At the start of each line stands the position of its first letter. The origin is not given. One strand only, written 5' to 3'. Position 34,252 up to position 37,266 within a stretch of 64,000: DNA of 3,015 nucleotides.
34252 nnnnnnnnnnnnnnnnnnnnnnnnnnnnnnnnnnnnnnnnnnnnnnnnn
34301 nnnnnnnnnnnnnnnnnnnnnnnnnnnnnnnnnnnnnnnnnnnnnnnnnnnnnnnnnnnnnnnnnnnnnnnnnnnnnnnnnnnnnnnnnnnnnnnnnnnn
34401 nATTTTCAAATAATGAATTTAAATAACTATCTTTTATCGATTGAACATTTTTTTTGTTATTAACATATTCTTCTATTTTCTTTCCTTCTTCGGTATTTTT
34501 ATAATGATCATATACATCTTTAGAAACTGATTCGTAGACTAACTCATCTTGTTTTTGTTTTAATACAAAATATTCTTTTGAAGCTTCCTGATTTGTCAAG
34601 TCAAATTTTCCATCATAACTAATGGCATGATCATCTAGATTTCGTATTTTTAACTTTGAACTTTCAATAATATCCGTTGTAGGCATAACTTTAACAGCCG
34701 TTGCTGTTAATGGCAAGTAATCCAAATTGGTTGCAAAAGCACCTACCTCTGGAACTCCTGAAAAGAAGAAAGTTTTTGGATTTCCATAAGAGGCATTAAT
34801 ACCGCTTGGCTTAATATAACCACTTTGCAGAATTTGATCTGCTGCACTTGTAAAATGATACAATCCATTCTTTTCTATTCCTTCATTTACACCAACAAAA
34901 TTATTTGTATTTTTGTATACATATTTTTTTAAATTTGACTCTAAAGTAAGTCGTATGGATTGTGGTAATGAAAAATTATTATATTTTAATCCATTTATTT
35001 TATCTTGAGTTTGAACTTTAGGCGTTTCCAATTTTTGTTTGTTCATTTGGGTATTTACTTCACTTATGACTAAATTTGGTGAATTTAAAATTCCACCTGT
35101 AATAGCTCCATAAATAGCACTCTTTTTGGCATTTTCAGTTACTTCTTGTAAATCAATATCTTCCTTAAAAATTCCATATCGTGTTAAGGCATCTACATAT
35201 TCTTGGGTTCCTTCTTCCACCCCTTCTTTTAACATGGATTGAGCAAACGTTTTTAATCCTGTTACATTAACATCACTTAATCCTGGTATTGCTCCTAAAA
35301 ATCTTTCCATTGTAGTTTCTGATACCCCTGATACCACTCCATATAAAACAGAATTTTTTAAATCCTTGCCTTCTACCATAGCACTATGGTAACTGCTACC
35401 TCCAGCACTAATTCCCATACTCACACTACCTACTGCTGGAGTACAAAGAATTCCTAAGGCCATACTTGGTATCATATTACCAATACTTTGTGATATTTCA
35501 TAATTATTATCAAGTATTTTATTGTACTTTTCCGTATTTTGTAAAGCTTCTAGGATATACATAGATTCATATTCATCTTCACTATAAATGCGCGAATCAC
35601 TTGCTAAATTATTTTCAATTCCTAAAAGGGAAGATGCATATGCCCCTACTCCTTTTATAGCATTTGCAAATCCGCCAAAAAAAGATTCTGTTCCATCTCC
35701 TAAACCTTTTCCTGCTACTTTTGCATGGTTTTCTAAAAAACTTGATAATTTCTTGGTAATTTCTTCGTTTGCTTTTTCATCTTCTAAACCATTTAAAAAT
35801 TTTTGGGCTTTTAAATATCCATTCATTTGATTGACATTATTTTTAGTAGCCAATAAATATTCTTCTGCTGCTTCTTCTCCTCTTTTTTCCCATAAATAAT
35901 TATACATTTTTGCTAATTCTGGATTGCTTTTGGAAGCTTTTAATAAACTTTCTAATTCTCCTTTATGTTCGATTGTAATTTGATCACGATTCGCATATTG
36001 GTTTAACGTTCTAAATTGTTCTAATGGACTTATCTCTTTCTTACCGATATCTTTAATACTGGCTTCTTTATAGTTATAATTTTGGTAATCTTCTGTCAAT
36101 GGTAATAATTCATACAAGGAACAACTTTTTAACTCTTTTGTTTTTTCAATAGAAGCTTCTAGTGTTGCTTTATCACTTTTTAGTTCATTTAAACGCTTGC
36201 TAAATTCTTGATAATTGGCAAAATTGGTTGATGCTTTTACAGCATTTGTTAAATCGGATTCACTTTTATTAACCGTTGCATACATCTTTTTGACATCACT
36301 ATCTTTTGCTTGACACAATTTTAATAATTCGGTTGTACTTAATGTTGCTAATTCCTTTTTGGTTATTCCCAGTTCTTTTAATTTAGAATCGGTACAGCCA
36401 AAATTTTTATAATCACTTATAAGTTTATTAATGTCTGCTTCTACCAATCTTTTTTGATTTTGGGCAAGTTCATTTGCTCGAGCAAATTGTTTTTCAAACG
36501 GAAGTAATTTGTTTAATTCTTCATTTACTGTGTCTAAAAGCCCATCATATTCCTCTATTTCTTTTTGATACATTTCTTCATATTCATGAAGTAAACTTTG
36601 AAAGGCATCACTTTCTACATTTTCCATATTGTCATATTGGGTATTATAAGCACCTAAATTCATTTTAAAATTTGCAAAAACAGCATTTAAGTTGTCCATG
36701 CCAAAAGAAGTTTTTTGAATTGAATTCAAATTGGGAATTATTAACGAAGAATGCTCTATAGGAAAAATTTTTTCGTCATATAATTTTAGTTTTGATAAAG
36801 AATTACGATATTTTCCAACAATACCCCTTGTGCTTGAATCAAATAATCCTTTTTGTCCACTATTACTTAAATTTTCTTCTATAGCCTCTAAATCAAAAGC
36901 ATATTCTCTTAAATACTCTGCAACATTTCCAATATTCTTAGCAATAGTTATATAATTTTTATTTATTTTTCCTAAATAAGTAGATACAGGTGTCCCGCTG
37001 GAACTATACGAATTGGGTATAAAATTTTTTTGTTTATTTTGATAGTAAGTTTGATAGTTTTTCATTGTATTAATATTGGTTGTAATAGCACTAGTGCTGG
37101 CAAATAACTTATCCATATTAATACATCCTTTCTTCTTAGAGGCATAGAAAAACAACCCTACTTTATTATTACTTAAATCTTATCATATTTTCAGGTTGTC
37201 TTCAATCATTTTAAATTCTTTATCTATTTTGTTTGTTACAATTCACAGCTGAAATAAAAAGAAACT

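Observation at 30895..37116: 2074-aa multi-domain toxin candidate: helical N-terminal region + two Gly-rich segments + duplicated adapter domain, each copy preceding a different enzymatic module (HEMGH zincin; transglutaminase-like Cys-His-Asp)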

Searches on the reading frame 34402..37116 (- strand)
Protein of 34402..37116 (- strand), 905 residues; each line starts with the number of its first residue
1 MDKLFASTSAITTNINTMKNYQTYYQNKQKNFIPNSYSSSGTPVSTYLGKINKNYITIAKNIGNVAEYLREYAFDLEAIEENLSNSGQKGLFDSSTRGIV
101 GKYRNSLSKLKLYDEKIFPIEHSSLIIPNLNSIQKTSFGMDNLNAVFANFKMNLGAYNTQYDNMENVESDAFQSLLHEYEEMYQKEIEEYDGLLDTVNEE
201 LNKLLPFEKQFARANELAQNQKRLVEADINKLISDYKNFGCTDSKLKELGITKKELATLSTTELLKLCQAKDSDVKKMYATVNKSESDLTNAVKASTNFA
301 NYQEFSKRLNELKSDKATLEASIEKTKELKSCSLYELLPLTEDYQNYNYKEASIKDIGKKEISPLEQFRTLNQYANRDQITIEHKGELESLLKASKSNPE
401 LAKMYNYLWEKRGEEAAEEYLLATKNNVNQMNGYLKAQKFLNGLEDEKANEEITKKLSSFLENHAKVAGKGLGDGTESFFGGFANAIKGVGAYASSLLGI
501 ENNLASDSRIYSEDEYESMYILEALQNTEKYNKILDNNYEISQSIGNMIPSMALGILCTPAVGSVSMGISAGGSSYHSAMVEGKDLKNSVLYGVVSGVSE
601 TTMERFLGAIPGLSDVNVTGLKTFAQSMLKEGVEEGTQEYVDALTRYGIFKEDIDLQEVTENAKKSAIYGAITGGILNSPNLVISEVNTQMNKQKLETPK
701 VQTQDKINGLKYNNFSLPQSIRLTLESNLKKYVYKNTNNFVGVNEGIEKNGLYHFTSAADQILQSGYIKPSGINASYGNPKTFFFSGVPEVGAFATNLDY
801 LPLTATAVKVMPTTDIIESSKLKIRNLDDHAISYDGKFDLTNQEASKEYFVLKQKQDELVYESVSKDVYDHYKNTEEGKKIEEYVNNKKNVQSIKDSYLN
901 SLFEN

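Call 81: predict_structure(alignment_id=A6)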
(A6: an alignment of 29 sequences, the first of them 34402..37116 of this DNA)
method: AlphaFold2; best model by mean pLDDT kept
length: 905 residues; sequences in the alignment: 29
mean_pLDDT: 75.0   pTM: 0.51
mean pLDDT of the five models: 75.0, 74.4, 70.4, 70.3, 68.0
residues with pLDDT >= 90: 213; 70-90: 419; 50-70: 149; < 50: 124
segments of 3 or more residues with pLDDT < 50: 1-3, 90-165, 447-450, 610-615, 682-708
pLDDT, mean of each block of 10 residues (from residue 1): 50 68 74 54 60 70 68 61 54 42 40 37 30 29 37 35 50 75 82 86 88 89 89 88 92 91 89 93 93 92 87 77 79 84 83 83 89 79 86 89 93 90 88 88 64 63 80 88 86 77 72 89 76 73 80 70 78 88 79 82 63 49 63 76 75 69 73 65 40 31 43 63 69 86 92 95 93 70 93 86 95 92 90 93 94 90 94 90 86 87 72
secondary structure, 60 per line:
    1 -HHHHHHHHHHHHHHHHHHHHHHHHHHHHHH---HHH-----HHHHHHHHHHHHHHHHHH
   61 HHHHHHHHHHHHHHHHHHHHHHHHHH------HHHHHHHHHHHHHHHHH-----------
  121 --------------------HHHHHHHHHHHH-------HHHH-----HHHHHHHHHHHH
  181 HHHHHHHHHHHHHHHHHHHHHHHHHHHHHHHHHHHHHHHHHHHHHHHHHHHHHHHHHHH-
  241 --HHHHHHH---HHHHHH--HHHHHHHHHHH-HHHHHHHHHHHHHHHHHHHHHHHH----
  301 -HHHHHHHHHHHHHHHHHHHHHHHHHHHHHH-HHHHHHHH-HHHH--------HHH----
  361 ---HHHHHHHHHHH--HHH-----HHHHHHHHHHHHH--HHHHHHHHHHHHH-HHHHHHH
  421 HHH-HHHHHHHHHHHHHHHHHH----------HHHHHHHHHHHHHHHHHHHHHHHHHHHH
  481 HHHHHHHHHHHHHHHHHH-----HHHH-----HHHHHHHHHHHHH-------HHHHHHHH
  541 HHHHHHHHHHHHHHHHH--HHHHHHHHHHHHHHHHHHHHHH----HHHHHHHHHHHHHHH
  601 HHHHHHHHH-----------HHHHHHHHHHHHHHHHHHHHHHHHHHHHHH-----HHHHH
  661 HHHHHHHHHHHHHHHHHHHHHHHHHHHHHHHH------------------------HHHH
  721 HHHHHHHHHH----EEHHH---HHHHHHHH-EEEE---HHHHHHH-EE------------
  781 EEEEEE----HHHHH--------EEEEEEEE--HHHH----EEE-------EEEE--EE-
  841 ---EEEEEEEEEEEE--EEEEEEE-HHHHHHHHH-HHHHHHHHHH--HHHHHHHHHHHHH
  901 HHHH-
elements in order (helices of 4 or more, strands of 3 or more residues): H2-31 H43-86 H93-109 H141-152 H160-163 H169-239 H243-249 H253-258 H261-271 H273-296 H302-331 H333-340 H342-345 H364-374 H385-397 H400-412 H414-423 H425-442 H453-498 H504-507 H513-525 H533-557 H560-581 H586-609 H621-650 H656-692 H717-730 H743-750 E752-755 H759-765 E781-786 H791-795 E804-811 H814-817 E822-824 E832-835 E844-855 E858-864 H866-874 H876-885 H888-904

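Call 84: fold_search(model_id=the predicted structure, library=pdb)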
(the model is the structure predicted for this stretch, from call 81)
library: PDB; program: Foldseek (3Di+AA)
matches with E <= 10: 176; with E <= 0.001: 0
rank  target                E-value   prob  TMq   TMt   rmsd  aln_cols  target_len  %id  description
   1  8wbx_A                4.3e-01  0.18  0.08  0.14  22.0       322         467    8  Cryo-EM structure of the ABCG25 bound to ABA (released 2023-09-27)
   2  6z16_D                5.3e-01  0.18  0.11  0.16  20.4       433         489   11  Structure of the Mrp antiporter complex (released 2020-08-12)
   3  8wd6_A                5.5e-01  0.18  0.11  0.16  22.4       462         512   10  Cryo-EM structure of the ABCG25 (released 2023-09-27)
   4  8wd6_B                6.0e-01  0.20  0.11  0.17  22.5       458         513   10  Cryo-EM structure of the ABCG25 (released 2023-09-27)
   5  7m2y_D                8.8e-01  0.04  0.07  0.08  36.1       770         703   10  Closed conformation of the Yeast wild-type gamma-TuRC (released 2021-05-12)
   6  3lji                  1.2e+00  0.25  0.11  0.27  17.1       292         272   11  CRYSTAL STRUCTURE OF putative geranyltranstransferase from Pseudomonas fluorescens Pf-5 (released 2010-02-09)
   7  4umj_A                1.7e+00  0.23  0.12  0.29  17.2       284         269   12  Native structure of Farnesyl Pyrophosphate Synthase from Pseudomonas aeruginosa PA01, with bound ibandronic acid molec (released 2015-03-11)
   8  9dze_A                2.1e+00  0.06  0.07  0.15  30.8       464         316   10  Computationally Designed Bifaceted Protein Nanomaterial pD5-14 (released 2024-10-30)
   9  1sum                  2.3e+00  0.13  0.09  0.23  14.5       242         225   10  Crystal structure of a hypothetical protein at 2.0 A resolution (released 2004-08-24)
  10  9dmg_B                2.3e+00  0.10  0.05  0.10  23.6       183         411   12  Human muscle nAChR apo state (released 2025-04-09)
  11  9dh7                  2.3e+00  0.03  0.07  0.04  28.4       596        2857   11  State-4 of the motor domain from full-length human dynein-1 in 5mM AMPPNP with 5mM Mg2+ (released 2025-04-23)
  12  1xwm                  2.5e+00  0.15  0.10  0.30  12.3       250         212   10  The crystal structure of PhoU (phosphate uptake regulator), Structural genomics (released 2004-12-14)
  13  4ziv_C                2.6e+00  0.15  0.09  0.08  13.0       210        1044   10  Crystal structure of AcrB triple mutant in P21 space group (released 2016-07-27)
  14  7uw5_A                2.6e+00  0.04  0.08  0.09  32.5       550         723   12  EcMscK G924S mutant in a closed conformation (released 2022-11-23)
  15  6zmq                  2.6e+00  0.03  0.09  0.12  27.8       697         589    9  Cytochrome c Heme Lyase CcmF (released 2021-05-19)
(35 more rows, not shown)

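Call 86: fold_search(model_id=the predicted structure, library=viral)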
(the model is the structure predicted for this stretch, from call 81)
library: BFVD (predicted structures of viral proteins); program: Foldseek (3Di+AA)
matches with E <= 10: 306; with E <= 0.001: 3
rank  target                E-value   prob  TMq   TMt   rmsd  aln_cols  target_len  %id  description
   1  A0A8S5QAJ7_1          6.1e-08  1.00  0.21  0.15  32.5       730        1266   17  Phage MuF C-terminal domain-containing protein [Podoviridae sp. ctZ5d16]
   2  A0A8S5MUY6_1          1.2e-04  1.00  0.16  0.15  26.9       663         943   16  Nuclease [Myoviridae sp. ctxZR60]
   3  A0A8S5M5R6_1          3.9e-04  1.00  0.20  0.17  20.1       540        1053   16  Uncharacterized protein [Podoviridae sp. ctaNW81]
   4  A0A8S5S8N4            1.1e-03  0.99  0.15  0.22  32.8       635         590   13  Minor tail protein (Fragment) [Siphoviridae sp. ctHNe8]
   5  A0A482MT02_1          1.6e-03  1.00  0.16  0.13  26.3       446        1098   12  Large polyvalent protein associated domain-containing protein [Escherichia phage PTXU04]
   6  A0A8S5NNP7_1          2.1e-03  0.99  0.18  0.15  26.3       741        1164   12  EF-hand domain-containing protein [Myoviridae sp. ctagO6]
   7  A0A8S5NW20            4.1e-03  0.66  0.10  0.12  33.1       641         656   12  Minor tail protein [Siphoviridae sp. ctVzN31]
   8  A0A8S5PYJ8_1          4.4e-03  1.00  0.21  0.16  22.0       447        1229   13  PolyVal ADP-Ribosyltransferase in polyvalent protein [Myoviridae sp. ctWiL39]
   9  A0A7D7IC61            1.3e-02  0.57  0.09  0.11  40.5       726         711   11  (no name in the UniProt tables at hand)
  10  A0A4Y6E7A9            1.3e-02  0.51  0.09  0.13  27.1       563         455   12  (no name in the UniProt tables at hand)
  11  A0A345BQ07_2          1.3e-02  0.38  0.10  0.08  60.7       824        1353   11  (no name in the UniProt tables at hand)
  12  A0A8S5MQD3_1          1.5e-02  0.51  0.12  0.12  27.6       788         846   12  Tape measure domain protein [Siphoviridae sp. ctA4S13]
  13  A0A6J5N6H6            1.7e-02  0.25  0.09  0.10  40.7       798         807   14  Uncharacterized protein [uncultured Caudovirales phage]
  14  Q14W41                1.9e-02  0.28  0.09  0.07  37.0       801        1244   11  ORF65 [Ranid herpesvirus 2]
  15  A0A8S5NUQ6            2.1e-02  0.20  0.07  0.09  37.9       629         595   11  Minor tail protein (Fragment) [Myoviridae sp. ct1CM14]
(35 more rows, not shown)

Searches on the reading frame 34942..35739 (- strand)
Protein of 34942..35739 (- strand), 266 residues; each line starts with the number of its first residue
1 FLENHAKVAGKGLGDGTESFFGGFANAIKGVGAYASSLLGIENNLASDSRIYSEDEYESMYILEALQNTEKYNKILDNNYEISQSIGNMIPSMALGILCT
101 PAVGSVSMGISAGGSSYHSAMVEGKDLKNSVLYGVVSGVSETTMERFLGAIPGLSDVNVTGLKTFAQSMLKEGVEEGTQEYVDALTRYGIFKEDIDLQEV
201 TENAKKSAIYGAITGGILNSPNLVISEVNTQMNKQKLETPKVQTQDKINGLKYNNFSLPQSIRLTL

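Call 18: search_protein_families(library=pfam, proteins=[window:34942-35739:-], max_evalue=10)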
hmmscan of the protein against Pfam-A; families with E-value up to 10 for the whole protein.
seq(266 aa): 1 family
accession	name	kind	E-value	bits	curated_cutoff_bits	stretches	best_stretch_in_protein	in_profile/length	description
PF01644.23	Chitin_synth_1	-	0.051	14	25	1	168-249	43-124/163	Chitin synthase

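Call 47: search_protein_families(library=phrogs, proteins=[window:34972-35739:-], max_evalue=1)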
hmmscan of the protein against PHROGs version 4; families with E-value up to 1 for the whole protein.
window:34972-35739:- (256 aa): 3 families
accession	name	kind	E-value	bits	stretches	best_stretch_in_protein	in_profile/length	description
phrog_2206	-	DNA, RNA and nucleotide metabolism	3.4e-06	25.2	1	145-232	339-427/3406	virion RNA polymerase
phrog_10691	-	unknown function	0.007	13.7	1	86-241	377-543/3925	-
phrog_6958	-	head and packaging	0.026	13.3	1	163-236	259-329/1052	virion structural protein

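Call 115: find_related_loci(query=A9, collection=viral_contigs, flank=8000)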
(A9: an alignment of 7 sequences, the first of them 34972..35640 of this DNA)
Query A9 (223 aa) in viral_contigs; peptide patterns used: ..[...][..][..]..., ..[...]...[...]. (x = any residue, [..] = any of these).
162 stretches matched a pattern; 3 encode a relative of the query (tblastn E <= 1e-3); 3 distinct loci.
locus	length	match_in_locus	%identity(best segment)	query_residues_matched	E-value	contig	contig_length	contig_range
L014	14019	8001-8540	30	30-188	3e-11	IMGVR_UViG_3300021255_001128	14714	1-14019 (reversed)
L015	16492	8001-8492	27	49-188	2e-10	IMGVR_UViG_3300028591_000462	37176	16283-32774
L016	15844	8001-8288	27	75-173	3e-5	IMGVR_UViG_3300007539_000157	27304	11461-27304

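Call 120: search_dna_similar(query=L015:4341-6101:+, collection=phages, mode=protein, max_evalue=0.00001, max_rows=8)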
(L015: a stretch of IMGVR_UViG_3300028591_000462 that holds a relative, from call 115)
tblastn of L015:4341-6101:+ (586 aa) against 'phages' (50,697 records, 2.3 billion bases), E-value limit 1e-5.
Records with a match: 16; places in all: 16; records where one place covers at least 80% of the query: 4.
Best place of each record, by identity: <60% 16.
By first word of the organism name: Bacillus 13; Bacteriophage 3.
By host as written in the record: Bacillus megaterium 6; Bacillus megaterium Km 5; - 3; Bacillus megaterium strain Km Sp- 2.
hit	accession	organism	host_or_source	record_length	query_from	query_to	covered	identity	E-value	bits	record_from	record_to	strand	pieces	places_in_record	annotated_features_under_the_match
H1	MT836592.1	Bacteriophage sp.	human fecal samples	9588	5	526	89%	27.6%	1e-49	191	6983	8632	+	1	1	record has no annotation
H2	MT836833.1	Bacteriophage sp.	human fecal samples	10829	13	493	82%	28.7%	2e-42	170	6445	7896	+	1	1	record has no annotation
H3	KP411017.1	Bacillus phage Palmer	Bacillus megaterium strain Km Sp-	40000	11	493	82%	26.6%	3e-32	139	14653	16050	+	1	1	hypothetical protein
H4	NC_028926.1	Bacillus phage Palmer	Bacillus megaterium strain Km Sp-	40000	11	493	82%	26.6%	3e-32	139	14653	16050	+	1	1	virion structural protein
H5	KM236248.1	Bacillus phage Pookie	Bacillus megaterium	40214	28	493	80%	27.0%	1e-32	140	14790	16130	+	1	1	hypothetical protein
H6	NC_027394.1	Bacillus phage Pookie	Bacillus megaterium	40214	28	493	80%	27.0%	1e-32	140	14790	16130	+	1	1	virion structural protein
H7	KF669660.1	Bacillus phage Pony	Bacillus megaterium Km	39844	28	493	80%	26.8%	1e-31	137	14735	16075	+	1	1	hypothetical protein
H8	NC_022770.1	Bacillus phage Pony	Bacillus megaterium Km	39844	28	493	80%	26.8%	1e-31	137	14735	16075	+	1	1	virion structural protein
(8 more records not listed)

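Call 121: search_dna_similar(query=L015:7347-9200:+, collection=phages, mode=protein, max_evalue=0.00001, max_rows=10)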
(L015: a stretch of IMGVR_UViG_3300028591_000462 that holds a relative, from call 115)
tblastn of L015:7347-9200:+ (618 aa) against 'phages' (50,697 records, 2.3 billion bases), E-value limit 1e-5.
No match.

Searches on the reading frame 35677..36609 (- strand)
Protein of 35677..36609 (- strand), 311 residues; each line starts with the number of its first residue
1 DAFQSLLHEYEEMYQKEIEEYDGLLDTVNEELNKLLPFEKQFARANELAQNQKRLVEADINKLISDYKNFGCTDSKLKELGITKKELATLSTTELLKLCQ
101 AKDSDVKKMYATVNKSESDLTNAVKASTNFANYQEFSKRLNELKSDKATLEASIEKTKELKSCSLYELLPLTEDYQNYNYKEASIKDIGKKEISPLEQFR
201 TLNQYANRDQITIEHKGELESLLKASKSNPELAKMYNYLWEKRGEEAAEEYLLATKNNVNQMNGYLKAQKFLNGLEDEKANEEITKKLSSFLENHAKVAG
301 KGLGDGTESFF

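Call 18: search_protein_families(library=pfam, proteins=[window:35677-36609:-], max_evalue=10)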
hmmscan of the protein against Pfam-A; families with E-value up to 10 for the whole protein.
seq(311 aa): 5 families
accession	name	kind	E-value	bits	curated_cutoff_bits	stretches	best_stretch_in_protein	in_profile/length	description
PF02256.22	Fe_hyd_SSU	-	0.007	16.8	24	1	223-252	20-49/56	Iron hydrogenase small subunit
PF23916.1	TIM-barrel_EndoS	-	0.039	14.1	27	1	92-169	125-203/238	Endo-beta-N-acetylglucosaminidase EndoS TIM-barrel domain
PF23742.1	VBS_C3G9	-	0.34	11.4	27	1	102-137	59-94/120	C3G9 VBS-like domain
PF17924.6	TetR_C_19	-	0.37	11.6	26.8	1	176-249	31-104/117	Tetracyclin repressor-like, C-terminal domain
PF18402.7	Thioredoxin_14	-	4.1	7.7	30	1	228-295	97-164/255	Thioredoxin-like domain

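Call 47: search_protein_families(library=phrogs, proteins=[window:35707-36609:-], max_evalue=1)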
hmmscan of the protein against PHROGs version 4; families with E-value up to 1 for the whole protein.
window:35707-36609:- (301 aa): 4 families
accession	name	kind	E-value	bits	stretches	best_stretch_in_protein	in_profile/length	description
phrog_36217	-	unknown function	0.024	16.1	1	127-172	27-72/115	-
phrog_16639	-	head and packaging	0.15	13.5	0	30-71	24-65/76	head protein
phrog_6648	-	unknown function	0.6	11.7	0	66-143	26-76/83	-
phrog_30289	-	unknown function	0.97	11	1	95-133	15-53/70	-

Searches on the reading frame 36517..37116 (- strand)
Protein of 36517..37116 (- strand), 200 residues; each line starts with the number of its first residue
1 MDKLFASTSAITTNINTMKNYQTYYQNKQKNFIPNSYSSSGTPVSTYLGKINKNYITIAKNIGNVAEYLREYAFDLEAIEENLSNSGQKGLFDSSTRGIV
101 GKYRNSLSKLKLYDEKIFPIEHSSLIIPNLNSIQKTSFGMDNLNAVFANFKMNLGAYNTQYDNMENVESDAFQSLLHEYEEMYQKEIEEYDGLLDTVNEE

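Call 18: search_protein_families(library=pfam, proteins=[window:36517-37116:-], max_evalue=10)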
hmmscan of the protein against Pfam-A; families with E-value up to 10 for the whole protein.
seq(200 aa): 3 families
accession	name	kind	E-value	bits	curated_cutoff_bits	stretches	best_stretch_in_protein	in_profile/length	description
PF16888.10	YwqH-like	-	0.0017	19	33.7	2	7-85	42-120/123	YwqH-like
PF09763.15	Sec3_CC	-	0.043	14.1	27.1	1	133-166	37-70/133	Exocyst complex component Sec3, coiled-coil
PF00660.22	SRP1_TIP1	-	4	8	25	0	17-62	25-67/99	Seripauperin and TIP1 family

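Call 47: search_protein_families(library=phrogs, proteins=[window:36607-37116:-], max_evalue=1)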
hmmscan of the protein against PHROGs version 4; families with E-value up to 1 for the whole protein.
window:36607-37116:- (170 aa): 1 family
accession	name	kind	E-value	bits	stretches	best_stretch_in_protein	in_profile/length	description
phrog_16465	-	DNA, RNA and nucleotide metabolism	0.1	12.6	1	50-167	275-394/491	exonuclease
